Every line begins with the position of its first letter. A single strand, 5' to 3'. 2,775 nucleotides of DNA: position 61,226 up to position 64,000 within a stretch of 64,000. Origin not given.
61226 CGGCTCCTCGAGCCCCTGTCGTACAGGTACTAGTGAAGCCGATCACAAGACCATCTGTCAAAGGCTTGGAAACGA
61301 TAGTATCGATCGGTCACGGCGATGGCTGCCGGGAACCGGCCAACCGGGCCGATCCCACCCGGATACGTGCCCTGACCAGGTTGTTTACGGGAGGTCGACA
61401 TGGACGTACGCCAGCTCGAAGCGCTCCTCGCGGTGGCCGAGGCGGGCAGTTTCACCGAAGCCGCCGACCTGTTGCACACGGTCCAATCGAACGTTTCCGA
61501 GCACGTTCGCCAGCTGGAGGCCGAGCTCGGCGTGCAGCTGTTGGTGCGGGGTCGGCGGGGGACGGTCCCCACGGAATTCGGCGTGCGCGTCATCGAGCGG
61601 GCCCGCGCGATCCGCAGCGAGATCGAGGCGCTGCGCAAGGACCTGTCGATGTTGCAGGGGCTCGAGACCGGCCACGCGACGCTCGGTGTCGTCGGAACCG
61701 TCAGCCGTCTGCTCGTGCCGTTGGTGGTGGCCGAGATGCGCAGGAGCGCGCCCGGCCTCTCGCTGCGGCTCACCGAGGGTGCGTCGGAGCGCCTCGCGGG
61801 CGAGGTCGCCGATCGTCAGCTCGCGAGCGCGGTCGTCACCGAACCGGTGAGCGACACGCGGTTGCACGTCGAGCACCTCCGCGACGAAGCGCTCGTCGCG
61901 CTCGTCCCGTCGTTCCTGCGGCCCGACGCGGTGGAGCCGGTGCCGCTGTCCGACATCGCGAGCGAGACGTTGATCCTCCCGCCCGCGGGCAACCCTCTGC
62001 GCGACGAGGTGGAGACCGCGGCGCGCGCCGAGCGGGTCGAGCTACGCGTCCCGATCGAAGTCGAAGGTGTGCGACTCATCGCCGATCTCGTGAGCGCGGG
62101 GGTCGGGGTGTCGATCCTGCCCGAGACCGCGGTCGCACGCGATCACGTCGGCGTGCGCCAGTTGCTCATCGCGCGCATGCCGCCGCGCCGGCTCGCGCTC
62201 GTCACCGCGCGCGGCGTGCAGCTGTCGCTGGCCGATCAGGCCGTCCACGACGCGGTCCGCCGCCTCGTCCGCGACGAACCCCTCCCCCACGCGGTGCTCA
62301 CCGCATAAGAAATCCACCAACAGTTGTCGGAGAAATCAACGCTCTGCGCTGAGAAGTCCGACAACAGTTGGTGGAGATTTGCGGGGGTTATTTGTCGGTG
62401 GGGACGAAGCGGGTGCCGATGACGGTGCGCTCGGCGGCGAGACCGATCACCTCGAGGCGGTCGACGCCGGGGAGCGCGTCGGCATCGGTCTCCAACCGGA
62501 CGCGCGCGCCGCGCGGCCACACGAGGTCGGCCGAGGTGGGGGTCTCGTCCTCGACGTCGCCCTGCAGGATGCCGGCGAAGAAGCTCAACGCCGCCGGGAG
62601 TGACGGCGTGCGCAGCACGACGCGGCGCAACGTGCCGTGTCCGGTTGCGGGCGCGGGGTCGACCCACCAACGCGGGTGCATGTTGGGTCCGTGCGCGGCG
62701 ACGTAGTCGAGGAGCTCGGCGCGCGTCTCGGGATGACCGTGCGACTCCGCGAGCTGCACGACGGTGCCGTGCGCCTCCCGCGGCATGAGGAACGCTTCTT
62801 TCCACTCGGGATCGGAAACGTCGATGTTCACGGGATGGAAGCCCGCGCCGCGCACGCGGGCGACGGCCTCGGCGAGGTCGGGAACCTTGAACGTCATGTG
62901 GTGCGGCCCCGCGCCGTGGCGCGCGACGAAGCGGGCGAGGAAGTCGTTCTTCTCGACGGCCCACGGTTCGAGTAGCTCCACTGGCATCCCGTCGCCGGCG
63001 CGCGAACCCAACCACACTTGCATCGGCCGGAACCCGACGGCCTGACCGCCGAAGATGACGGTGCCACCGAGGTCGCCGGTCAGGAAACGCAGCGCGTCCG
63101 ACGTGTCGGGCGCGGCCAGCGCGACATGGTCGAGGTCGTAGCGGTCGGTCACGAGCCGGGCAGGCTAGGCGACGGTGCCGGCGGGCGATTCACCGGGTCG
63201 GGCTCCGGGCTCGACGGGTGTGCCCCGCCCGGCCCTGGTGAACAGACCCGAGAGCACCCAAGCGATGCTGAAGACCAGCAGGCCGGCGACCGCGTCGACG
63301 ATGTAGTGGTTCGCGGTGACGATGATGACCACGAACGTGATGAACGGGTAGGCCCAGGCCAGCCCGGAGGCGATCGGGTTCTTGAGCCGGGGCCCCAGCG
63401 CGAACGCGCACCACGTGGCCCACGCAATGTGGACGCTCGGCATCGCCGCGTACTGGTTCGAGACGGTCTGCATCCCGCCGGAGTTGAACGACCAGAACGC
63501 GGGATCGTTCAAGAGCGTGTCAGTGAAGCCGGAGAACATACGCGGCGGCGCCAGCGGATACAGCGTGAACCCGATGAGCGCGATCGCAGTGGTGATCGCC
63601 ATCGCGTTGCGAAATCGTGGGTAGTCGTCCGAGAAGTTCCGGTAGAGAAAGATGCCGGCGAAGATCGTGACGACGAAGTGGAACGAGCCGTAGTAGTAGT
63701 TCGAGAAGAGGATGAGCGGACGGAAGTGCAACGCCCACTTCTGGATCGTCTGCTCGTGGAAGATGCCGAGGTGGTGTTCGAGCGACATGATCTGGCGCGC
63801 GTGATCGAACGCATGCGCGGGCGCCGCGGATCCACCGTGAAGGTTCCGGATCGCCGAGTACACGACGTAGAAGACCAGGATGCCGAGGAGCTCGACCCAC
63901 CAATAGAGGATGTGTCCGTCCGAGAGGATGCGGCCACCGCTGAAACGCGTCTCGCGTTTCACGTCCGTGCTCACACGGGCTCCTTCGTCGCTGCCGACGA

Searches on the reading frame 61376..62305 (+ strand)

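Call 23: search_protein_families(library=pfam, proteins=[window:61376-62305:+], max_evalue=0.0001)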
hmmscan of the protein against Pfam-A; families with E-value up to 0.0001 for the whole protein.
window:61376-62305:+ (310 aa): 2 families
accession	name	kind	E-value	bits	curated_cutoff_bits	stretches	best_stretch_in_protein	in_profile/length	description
PF03466.25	LysR_substrate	-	1.8e-33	116.1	28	1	95-296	2-206/209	LysR substrate binding domain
PF00126.33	HTH_1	-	3.5e-20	72.1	26.6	1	12-69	2-59/60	Bacterial regulatory helix-turn-helix protein, lysR family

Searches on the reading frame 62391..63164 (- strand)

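Call 23: search_protein_families(library=pfam, proteins=[window:62391-63164:-], max_evalue=0.0001)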
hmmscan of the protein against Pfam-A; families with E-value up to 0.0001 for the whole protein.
window:62391-63164:- (258 aa): 3 families
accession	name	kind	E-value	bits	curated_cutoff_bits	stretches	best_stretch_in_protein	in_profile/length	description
PF13669.12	Glyoxalase_4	-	2.1e-11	44.5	27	1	12-115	1-97/109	Glyoxalase/Bleomycin resistance protein/Dioxygenase superfamily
PF00903.31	Glyoxalase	-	1e-08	36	20.6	1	11-113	2-97/121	Glyoxalase/Bleomycin resistance protein/Dioxygenase superfamily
PF13468.12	Glyoxalase_3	-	2.7e-07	31.3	25.1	1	11-145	1-142/176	Glyoxalase-like domain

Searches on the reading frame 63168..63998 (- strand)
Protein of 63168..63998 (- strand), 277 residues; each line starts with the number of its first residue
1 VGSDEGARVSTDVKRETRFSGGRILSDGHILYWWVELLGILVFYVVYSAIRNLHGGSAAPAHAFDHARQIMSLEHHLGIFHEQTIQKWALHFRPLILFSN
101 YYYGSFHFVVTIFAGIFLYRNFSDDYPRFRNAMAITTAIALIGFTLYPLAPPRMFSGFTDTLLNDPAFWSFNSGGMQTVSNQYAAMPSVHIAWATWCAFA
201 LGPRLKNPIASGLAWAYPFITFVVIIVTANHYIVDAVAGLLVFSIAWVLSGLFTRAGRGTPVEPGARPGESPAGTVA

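Call 23: search_protein_families(library=pfam, proteins=[window:63168-63998:-], max_evalue=0.0001)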
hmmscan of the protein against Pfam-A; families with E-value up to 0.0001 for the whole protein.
window:63168-63998:- (277 aa): 1 family
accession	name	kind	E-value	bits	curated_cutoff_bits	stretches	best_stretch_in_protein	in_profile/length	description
PF14378.12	PAP2_3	-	4.8e-45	154.2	27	1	68-249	1-190/190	PAP2 superfamily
